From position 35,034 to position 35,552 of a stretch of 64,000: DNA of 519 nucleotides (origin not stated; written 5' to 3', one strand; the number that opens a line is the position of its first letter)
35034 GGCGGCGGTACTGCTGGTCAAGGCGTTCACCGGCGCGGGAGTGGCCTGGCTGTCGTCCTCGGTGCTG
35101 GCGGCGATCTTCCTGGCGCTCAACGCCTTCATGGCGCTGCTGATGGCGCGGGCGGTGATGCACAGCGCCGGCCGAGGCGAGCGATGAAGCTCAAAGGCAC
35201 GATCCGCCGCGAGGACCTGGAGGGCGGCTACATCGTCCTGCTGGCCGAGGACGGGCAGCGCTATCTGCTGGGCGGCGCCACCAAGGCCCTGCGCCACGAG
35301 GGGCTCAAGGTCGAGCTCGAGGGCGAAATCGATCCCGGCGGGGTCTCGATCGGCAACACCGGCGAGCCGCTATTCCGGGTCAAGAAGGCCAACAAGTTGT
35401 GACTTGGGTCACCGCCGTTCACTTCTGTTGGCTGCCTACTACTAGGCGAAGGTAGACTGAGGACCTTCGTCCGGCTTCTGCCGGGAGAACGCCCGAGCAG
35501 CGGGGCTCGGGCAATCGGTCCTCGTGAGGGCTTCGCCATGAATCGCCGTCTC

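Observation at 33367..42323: Surface gene cluster: S8 lipoprotein protease with a polytopic membrane tail, a translationally coupled 72-aa gene, and a 2261-aa repeat lipoprotein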

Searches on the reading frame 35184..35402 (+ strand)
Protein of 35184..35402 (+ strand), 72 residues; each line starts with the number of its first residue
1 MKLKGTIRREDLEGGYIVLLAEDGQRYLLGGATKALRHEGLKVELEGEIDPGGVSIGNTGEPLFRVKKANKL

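Call 7: search_protein_families(library=pfam, proteins=[window:35184-35402:+], max_evalue=0.01)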
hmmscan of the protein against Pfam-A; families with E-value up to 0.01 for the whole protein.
window:35184-35402:+ (72 aa): 1 family
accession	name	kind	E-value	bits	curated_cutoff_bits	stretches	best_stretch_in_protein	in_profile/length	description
PF19135.5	DUF5818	-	5.7e-05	23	27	1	5-53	2-45/57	Protein of unknown function (DUF5818)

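Call 8: search_protein_families(library=ncbifam, proteins=[window:35184-35402:+], max_evalue=0.01)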
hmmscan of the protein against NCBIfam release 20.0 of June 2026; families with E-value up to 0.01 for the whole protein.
window:35184-35402:+ (72 aa): 0 families

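Call 22: find_homologous_proteins(query=window:35184-35402:+, max_evalue=0.001)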
Query window:35184-35402:+ (72 aa): 21 proteins with E <= 0.001 among 21 candidates.
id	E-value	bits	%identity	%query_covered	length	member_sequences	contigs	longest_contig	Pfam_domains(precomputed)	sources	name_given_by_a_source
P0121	8.8e-39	148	100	100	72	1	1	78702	-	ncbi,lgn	-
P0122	1.6e-29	118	82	100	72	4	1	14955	-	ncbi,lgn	-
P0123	6.6e-29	116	76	100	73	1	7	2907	-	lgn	-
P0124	6.9e-29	116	75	100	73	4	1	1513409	-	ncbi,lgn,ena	-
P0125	9.8e-28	113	75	100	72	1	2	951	-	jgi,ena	-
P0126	1.2e-27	113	76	100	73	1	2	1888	PF19135.6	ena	-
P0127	4.9e-27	111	75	100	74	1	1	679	-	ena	-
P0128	6.7e-26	107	71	100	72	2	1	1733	-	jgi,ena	-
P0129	9.1e-26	106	75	100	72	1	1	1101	PF19135.6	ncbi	-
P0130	1.1e-25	106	74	100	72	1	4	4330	-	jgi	-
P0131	2.3e-25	105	75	100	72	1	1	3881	-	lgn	-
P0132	4.4e-25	104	73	99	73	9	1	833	-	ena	-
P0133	2.1e-24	102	68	100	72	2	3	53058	-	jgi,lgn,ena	jgi:hypothetical protein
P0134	9.8e-24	100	71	100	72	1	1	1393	-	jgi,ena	-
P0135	1.2e-23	100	70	99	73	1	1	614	-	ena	-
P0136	1.2e-23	100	69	97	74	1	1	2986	PF19135.6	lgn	-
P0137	2.5e-21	92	66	97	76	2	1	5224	PF19135.6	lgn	-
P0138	1.2e-19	87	62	97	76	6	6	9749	PF19135.6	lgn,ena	-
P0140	1.0e-11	62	54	100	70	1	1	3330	-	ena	-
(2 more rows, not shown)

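Call 43: predict_structure(alignment_id=A3)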
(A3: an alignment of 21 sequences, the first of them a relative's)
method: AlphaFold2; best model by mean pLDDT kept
length: 72 residues; sequences in the alignment: 21
mean_pLDDT: 78.9   pTM: 0.65
mean pLDDT of the five models: 78.9, 76.2, 75.8, 75.4, 75.4
residues with pLDDT >= 90: 8; 70-90: 48; 50-70: 13; < 50: 3
segments of 3 or more residues with pLDDT < 50: none
pLDDT, mean of each block of 10 residues (from residue 1): 88 72 87 75 88 56 85 86
secondary structure, 60 per line:
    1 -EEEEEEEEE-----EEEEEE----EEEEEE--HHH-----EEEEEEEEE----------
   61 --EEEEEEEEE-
elements in order: E2-10 E16-21 E26-31 E42-50 E63-71

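Call 49: find_homologous_proteins(query=A4, max_evalue=0.001)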
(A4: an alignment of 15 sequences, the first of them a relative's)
Query A4 (15 sequences) (72 aa, profile of the alignment): 989 proteins with E <= 0.001 among 1562 candidates; the best 120 are listed.
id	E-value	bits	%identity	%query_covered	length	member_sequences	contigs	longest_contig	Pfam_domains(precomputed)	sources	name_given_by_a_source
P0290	1.8e-33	132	40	93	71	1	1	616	PF19135.6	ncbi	-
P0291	3.4e-33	131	41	92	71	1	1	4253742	PF19135.6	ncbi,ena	-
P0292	4.9e-33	130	41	92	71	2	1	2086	PF19135.6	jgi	jgi:cob(I)alamin adenosyltransferase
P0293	5.6e-33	130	41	94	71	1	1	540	PF19135.6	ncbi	-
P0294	6.4e-33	130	38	92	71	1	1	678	PF19135.6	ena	-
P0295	7.1e-33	130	39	92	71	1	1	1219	PF19135.6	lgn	-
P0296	7.2e-33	130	36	92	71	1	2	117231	PF19135.6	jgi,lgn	jgi:cob(I)alamin adenosyltransferase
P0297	7.3e-33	130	36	93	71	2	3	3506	PF19135.6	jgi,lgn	jgi:cob(I)alamin adenosyltransferase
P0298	9.2e-33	129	36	92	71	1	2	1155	PF19135.6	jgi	jgi:cob(I)alamin adenosyltransferase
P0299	1.5e-32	129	36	92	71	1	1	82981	PF19135.6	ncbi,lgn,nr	ncbi:MAG: hypothetical protein JXB05_00910 [Myxococcaceae bacterium]|nr:hypothetical protein [Myxoco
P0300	1.6e-32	129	39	92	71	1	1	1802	PF19135.6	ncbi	-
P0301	1.7e-32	129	39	92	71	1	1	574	PF19135.6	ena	-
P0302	1.8e-32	129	36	92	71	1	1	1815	PF19135.6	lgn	-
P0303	1.8e-32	129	36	93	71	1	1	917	PF19135.6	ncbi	-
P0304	2.1e-32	128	36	92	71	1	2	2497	PF19135.6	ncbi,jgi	jgi:cob(I)alamin adenosyltransferase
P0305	2.3e-32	128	36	93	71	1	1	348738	PF19135.6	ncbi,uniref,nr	ncbi:DUF5818 domain-containing protein [Hyalangium rubrum]|uniref:DUF5818 domain-containing protein 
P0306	2.3e-32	128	33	100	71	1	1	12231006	PF19135.6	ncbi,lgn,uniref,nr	ncbi:hypothetical protein F0U62_28385 [Cystobacter fuscus]|uniref:DUF5818 domain-containing protein 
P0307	2.4e-32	128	42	92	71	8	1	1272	PF19135.6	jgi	jgi:cob(I)alamin adenosyltransferase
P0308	2.4e-32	128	39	92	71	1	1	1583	PF19135.6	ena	-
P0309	2.6e-32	128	42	92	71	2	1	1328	PF19135.6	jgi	jgi:cob(I)alamin adenosyltransferase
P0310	3.2e-32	128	39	92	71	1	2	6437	PF19135.6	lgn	-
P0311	3.5e-32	128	39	92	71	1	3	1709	PF19135.6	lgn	-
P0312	3.6e-32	128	35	92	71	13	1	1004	PF19135.6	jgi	jgi:cob(I)alamin adenosyltransferase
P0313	3.6e-32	128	39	92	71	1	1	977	PF19135.6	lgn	-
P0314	4.0e-32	127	33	100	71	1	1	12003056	PF19135.6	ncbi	ncbi:DUF5818 domain-containing protein [Cystobacter fuscus]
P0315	4.3e-32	127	37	94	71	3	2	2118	PF19135.6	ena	-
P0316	4.4e-32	127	33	92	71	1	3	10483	PF19135.6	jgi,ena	jgi:hypothetical protein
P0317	5.1e-32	127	39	92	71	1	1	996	PF19135.6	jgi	jgi:uncharacterized protein DUF5818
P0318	5.1e-32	127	36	100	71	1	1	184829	PF19135.6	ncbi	-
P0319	5.3e-32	127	35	92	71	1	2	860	PF19135.6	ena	-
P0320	6.1e-32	127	33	100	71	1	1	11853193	PF19135.6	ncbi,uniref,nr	ncbi:DUF5818 domain-containing protein [Cystobacter fuscus]|uniref:DUF5818 domain-containing protein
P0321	6.7e-32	127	38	92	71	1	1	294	PF19135.6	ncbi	-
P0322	6.8e-32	127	38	92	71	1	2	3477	PF19135.6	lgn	-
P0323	7.0e-32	127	39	92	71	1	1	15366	PF19135.6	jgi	jgi:hypothetical protein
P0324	7.2e-32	127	35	94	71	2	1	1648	PF19135.6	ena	-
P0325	7.3e-32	127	38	92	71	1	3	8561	PF19135.6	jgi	jgi:cob(I)alamin adenosyltransferase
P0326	7.7e-32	127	44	94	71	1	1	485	PF19135.6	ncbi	-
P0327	7.8e-32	126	36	92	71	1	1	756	PF19135.6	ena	-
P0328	7.9e-32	126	36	92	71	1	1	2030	PF19135.6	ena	-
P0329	8.0e-32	126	42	92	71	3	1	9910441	PF19135.6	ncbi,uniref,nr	ncbi:DUF5818 domain-containing protein [Melittangium boletus]|uniref:Uncharacterized protein n=1 Tax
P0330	9.7e-32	126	38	92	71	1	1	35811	PF19135.6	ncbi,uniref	ncbi:MAG: DUF5818 domain-containing protein [Hyalangium sp.]|uniref:DUF5818 domain-containing protei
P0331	1.1e-31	126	38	94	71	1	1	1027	PF19135.6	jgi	jgi:hypothetical protein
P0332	1.1e-31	126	35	92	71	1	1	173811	PF19135.6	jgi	jgi:cob(I)alamin adenosyltransferase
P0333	1.1e-31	126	43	94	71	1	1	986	PF19135.6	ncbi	-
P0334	1.1e-31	126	35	92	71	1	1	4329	PF19135.6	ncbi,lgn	ncbi:MAG: DUF5818 domain-containing protein [Cystobacter sp.]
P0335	1.1e-31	126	38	92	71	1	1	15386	PF19135.6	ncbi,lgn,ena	-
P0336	1.1e-31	126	43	93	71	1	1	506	PF19135.6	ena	-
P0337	1.2e-31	126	41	88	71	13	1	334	PF19135.6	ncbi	-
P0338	1.2e-31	126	38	92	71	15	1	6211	PF19135.6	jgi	jgi:cob(I)alamin adenosyltransferase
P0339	1.2e-31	126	40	94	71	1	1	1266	PF19135.6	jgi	jgi:hypothetical protein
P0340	1.3e-31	126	35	92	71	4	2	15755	PF19135.6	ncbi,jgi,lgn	jgi:cob(I)alamin adenosyltransferase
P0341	1.4e-31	126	46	94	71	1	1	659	PF19135.6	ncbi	-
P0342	1.4e-31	126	38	92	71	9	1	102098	PF19135.6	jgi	jgi:cob(I)alamin adenosyltransferase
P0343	1.4e-31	126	41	92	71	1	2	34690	PF19135.6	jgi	jgi:hypothetical protein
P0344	1.4e-31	126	39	92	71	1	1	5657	PF19135.6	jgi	jgi:cob(I)alamin adenosyltransferase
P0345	1.4e-31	126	39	92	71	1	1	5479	PF19135.6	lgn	-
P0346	1.5e-31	126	35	92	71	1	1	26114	PF19135.6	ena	-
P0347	1.5e-31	126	39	92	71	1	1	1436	PF19135.6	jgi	jgi:cob(I)alamin adenosyltransferase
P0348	1.5e-31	126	31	100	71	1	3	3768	PF19135.6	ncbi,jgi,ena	ncbi:MAG TPA: DUF5818 domain-containing protein [Cystobacter sp.]|jgi:cob(I)alamin adenosyltransfera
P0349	1.5e-31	126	35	92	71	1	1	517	PF19135.6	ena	-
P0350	1.5e-31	126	38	92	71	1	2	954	PF19135.6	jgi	jgi:cob(I)alamin adenosyltransferase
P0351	1.6e-31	125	36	93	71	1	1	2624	PF19135.6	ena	-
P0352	1.6e-31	125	37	93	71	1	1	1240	PF19135.6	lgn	-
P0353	1.6e-31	125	35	94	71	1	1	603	PF19135.6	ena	-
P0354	1.7e-31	125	35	92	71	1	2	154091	PF19135.6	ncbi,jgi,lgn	jgi:cob(I)alamin adenosyltransferase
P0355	1.8e-31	125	39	92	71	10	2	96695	PF19135.6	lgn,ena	-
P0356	1.8e-31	125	35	92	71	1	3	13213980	PF19135.6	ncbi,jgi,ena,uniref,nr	ncbi:hypothetical protein JRI60_22650 [Archangium violaceum]|jgi:hypothetical protein|uniref:DUF5818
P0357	1.8e-31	125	38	94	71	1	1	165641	PF19135.6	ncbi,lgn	ncbi:MAG: hypothetical protein ACOZIN_06875 [Myxococcota bacterium]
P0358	1.9e-31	125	35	94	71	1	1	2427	PF19135.6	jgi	-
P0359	1.9e-31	125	35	94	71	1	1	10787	PF19135.6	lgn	-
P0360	2.3e-31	125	37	99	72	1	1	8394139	PF19135.6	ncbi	ncbi:DUF5818 domain-containing protein [Myxococcaceae bacterium GXIMD 01537]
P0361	2.4e-31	125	45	93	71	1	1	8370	PF19135.6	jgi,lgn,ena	-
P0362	2.4e-31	125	35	100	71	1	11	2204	PF19135.6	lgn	-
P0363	2.4e-31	125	38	92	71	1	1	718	PF19135.6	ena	-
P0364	2.5e-31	125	35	92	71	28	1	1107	PF19135.6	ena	-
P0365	2.6e-31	125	35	92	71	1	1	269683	PF19135.6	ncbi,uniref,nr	ncbi:DUF5818 domain-containing protein [Archangium lipolyticum]|uniref:DUF5818 domain-containing pro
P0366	2.6e-31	125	34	94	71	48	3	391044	PF19135.6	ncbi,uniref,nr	ncbi:DUF5818 domain-containing protein [Pyxidicoccus fallax]|uniref:ATP:cob(I)alamin adenosyltransfe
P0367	2.6e-31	125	38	88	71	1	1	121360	PF19135.6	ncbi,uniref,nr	ncbi:DUF5818 domain-containing protein [Hyalangium gracile]|uniref:DUF5818 domain-containing protein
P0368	2.7e-31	125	38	92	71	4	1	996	PF19135.6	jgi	-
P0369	2.7e-31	125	38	92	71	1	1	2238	PF19135.6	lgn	-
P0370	2.8e-31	125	45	90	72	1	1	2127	PF19135.6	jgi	jgi:hypothetical protein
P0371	2.9e-31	125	38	100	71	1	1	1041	PF19135.6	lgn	-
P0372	3.0e-31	125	35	92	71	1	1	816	PF19135.6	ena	-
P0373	3.1e-31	125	35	94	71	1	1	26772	PF19135.6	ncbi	ncbi:MAG: DUF5818 domain-containing protein [Myxococcaceae bacterium]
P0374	3.1e-31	125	41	92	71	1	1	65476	PF19135.6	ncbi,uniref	ncbi:DUF5818 domain-containing protein [Corallococcus sp. RDP092CA]|uniref:DUF5818 domain-containing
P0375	3.2e-31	125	42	93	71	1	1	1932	PF19135.6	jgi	jgi:cob(I)alamin adenosyltransferase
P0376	3.4e-31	124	38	92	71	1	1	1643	PF19135.6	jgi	jgi:hypothetical protein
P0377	3.5e-31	124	41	94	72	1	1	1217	PF19135.6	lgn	-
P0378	3.7e-31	124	35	92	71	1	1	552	PF19135.6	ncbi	-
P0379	3.8e-31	124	41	94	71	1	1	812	PF19135.6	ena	-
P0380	3.9e-31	124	31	100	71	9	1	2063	PF19135.6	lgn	-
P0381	4.1e-31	124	42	93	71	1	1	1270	PF19135.6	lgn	-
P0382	4.2e-31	124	40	94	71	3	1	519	PF19135.6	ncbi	-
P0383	4.2e-31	124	35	92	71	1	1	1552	PF19135.6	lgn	-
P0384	4.2e-31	124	45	93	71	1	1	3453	PF19135.6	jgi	-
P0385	4.4e-31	124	34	94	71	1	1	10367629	PF19135.6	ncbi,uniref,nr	ncbi:DUF5818 domain-containing protein [Myxococcus landrumensis]|uniref:Uncharacterized protein n=1 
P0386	4.4e-31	124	38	94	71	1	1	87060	PF19135.6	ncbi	-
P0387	4.7e-31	124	33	92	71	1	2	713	PF19135.6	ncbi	-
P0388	4.8e-31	124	37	93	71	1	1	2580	PF19135.6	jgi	jgi:cob(I)alamin adenosyltransferase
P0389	4.8e-31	124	38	92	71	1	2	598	PF19135.6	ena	-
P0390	5.1e-31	124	40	93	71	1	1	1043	PF19135.6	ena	-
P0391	5.1e-31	124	36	92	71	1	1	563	PF19135.6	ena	-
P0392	5.1e-31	124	38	92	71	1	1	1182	PF19135.6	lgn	-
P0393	5.3e-31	124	38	92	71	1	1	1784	PF19135.6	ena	-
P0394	5.6e-31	124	34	94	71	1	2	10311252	PF19135.6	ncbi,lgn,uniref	ncbi:DUF5818 domain-containing protein [Myxococcus stipitatus]|uniref:DUF5818 domain-containing prot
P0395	5.9e-31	124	40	94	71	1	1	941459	PF19135.6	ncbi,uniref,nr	ncbi:DUF5818 domain-containing protein [Stigmatella sp. ncwal1]|uniref:DUF5818 domain-containing pro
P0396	6.0e-31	124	34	94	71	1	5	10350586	PF19135.6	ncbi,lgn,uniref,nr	ncbi:DUF5818 domain-containing protein [Myxococcus stipitatus]|uniref:Uncharacterized protein n=1 Ta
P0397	6.0e-31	124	37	94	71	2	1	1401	PF19135.6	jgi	jgi:hypothetical protein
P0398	6.0e-31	124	45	93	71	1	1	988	PF19135.6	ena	-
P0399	6.1e-31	124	33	92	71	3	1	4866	PF19135.6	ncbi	-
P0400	6.2e-31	124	38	94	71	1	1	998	PF19135.6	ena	-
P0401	6.2e-31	124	36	93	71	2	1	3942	PF19135.6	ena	-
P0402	6.2e-31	124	43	93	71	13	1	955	PF19135.6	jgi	jgi:hypothetical protein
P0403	7.1e-31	123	36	100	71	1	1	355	PF19135.6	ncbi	-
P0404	7.2e-31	123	34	93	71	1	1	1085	PF19135.6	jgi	-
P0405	7.3e-31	123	39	92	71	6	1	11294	PF19135.6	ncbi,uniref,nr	ncbi:DUF5818 domain-containing protein [Corallococcus aberystwythensis]|uniref:Uncharacterized prote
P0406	7.4e-31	123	36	92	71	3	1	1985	PF19135.6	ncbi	ncbi:MAG: DUF5818 domain-containing protein [Archangium sp.]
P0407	7.5e-31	123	42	93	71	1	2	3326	PF19135.6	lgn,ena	-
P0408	7.7e-31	123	36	93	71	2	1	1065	PF19135.6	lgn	-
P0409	8.1e-31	123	40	93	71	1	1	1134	PF19135.6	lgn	-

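Call 55: search_solved_structures(query=A4, max_evalue=10, show_alignments=2)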
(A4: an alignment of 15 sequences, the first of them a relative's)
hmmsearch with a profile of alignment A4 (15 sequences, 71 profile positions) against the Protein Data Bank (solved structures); distinct sequences matched with E-value up to 10: 11.
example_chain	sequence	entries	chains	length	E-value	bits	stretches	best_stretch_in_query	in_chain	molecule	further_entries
1ts4_A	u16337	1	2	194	0.42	13.5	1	2-28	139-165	TOXIC SHOCK SYNDROME TOXIN-1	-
1qil_A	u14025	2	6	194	0.84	12.6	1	3-28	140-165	TOXIC SHOCK SYNDROME TOXIN-1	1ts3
2ij0_A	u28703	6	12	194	0.84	12.6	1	3-28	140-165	Toxic shock syndrome toxin-1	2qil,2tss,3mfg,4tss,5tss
1ts2_A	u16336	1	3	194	0.84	12.6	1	3-28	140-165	TOXIC SHOCK SYNDROME TOXIN-1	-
1aw7_A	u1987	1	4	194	0.84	12.6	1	3-28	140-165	TOXIC SHOCK SYNDROME TOXIN-1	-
4ohj_A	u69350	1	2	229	1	12.3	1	3-28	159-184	Toxic shock syndrome toxin-1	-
8gkd_A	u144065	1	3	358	1.1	12.2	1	21-57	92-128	SGNH hydrolase-type esterase domain-containing protein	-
8gld_A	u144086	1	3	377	1.2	12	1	21-57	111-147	SGNH hydrolase-type esterase domain-containing protein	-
3tss_A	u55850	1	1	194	1.4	11.9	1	5-28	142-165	TOXIC SHOCK SYNDROME TOXIN-1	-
1ts5_A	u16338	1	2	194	1.5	11.8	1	5-28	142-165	TOXIC SHOCK SYNDROME TOXIN-1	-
1ksk_A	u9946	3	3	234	1.5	11.8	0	33-53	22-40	RIBOSOMAL SMALL SUBUNIT PSEUDOURIDINE SYNTHASE A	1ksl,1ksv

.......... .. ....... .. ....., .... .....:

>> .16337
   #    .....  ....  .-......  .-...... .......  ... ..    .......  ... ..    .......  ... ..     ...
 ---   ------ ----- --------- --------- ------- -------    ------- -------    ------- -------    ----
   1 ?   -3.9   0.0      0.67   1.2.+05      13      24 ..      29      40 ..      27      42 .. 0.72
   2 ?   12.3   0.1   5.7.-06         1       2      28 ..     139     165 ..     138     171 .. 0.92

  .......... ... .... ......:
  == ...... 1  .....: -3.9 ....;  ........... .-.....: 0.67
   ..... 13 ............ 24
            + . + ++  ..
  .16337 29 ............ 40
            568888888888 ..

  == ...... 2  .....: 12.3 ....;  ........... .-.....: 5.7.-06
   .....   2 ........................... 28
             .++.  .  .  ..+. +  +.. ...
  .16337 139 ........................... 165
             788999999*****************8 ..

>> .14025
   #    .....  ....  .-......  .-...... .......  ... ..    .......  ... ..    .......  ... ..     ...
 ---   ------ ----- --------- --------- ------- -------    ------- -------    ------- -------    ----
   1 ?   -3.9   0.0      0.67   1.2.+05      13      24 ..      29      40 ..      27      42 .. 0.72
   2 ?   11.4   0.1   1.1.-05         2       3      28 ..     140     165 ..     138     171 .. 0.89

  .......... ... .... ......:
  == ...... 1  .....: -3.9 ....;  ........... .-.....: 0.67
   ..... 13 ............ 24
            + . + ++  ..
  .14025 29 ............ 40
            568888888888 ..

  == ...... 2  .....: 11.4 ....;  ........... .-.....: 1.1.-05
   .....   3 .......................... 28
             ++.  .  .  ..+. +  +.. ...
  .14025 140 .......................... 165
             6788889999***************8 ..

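Call 58: search_protein_families(library=phrogs, proteins=[window:35184-35402:+], max_evalue=0.01)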
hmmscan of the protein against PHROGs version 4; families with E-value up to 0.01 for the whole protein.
window:35184-35402:+ (72 aa): 0 families

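Call 80: fold_search(model_id=the predicted structure, library=pdb)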
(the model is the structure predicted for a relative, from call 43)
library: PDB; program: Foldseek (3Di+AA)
matches with E <= 10: 908; with E <= 0.001: 0
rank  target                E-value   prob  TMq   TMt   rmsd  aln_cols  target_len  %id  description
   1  4ql5_B                6.3e-03  1.00  0.55  0.59   3.9        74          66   14  Crystal structure of translation initiation factor IF-1 from Streptococcus pneumoniae TIGR4 (released 2014-07-02)
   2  2v1c_C                1.1e-02  1.00  0.50  0.21   3.7        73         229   20  Crystal structure and mutational study of RecOR provide insight into its role in DNA repair (released 2007-07-03)
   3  4o2d_A                1.8e-02  1.00  0.58  0.10   4.8        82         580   23  Crystal structure of aspartyl-tRNA synthetase from Mycobacterium smegmatis with bound aspartic acid (released 2014-01-22)
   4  6hhv_A                1.9e-02  1.00  0.60  0.10   4.4        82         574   21  Structure of T. thermophilus AspRS in Complex with 5'-O-(N-(L-aspartyl)-sulfamoyl)N3-methyluridine (released 2019-12-18)
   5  4o2d_B                2.1e-02  1.00  0.58  0.11   4.8        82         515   23  Crystal structure of aspartyl-tRNA synthetase from Mycobacterium smegmatis with bound aspartic acid (released 2014-01-22)
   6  4mno                  2.1e-02  1.00  0.53  0.42   4.3        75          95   16  Crystal structure of aIF1A from Pyrococcus abyssi (released 2014-09-17)
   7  8b2n_D                2.2e-02  1.00  0.63  0.50   3.9        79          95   19  Potempin A (PotA) from Tannerella forsythia in complex with the catalytic domain of human MMP-12 (released 2022-12-21)
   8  9qf5_An               2.2e-02  0.97  0.45  0.28   4.8        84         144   19  Structure of P. furiosus 70S ribosome grown at 102deg (released 2025-11-05)
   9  1l1o_B                2.4e-02  0.99  0.53  0.36   4.4        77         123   14  Structure of the human Replication Protein A (RPA) trimerization core (released 2002-06-05)
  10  6sjc_A                2.5e-02  1.00  0.60  0.10   4.4        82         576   21  Structure of T. thermophilus AspRS in Complex with 5'-O-(N-(L-aspartyl)-sulfamoyl)adenosine (released 2020-01-08)
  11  4wj3_M                2.5e-02  1.00  0.58  0.10   5.1        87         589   16  Crystal structure of the asparagine transamidosome from Pseudomonas aeruginosa (released 2014-12-31)
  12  1u5k_B                2.5e-02  0.99  0.53  0.21   3.7        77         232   16  Recombinational repair protein RecO (released 2004-10-26)
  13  6w6w_A                2.5e-02  0.98  0.51  0.06   4.3        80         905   14  Cryo-EM structure of CST bound to telomeric single-stranded DNA (released 2020-06-03)
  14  7ap4_A                2.8e-02  1.00  0.58  0.10   4.5        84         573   17  Thermus thermophilus Aspartyl-tRNA Synthetase in Complex with Compound AspS7HMDDA (released 2020-12-09)
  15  1efw_A                2.8e-02  1.00  0.57  0.10   5.1        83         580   22  Crystal structure of aspartyl-tRNA synthetase from Thermus thermophilus complexed to tRNAasp from Escherichia coli (released 2000-06-19)
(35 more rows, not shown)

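Call 83: search_protein_families(library=padloc, proteins=[window:35184-35402:+], max_evalue=0.01)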
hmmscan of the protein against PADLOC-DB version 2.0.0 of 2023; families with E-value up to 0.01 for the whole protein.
window:35184-35402:+ (72 aa): 0 families

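Call 84: find_encoding_contigs(protein=P0140, flank=4000, max_places=2)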
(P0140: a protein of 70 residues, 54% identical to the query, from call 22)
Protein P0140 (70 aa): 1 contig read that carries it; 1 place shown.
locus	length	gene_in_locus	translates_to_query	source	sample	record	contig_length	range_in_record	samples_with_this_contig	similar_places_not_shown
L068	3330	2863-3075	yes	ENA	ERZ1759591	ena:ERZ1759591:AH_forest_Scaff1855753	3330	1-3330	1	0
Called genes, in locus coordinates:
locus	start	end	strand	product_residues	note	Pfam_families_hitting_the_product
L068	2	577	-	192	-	?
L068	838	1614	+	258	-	-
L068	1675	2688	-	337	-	-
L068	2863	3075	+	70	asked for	-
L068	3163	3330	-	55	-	?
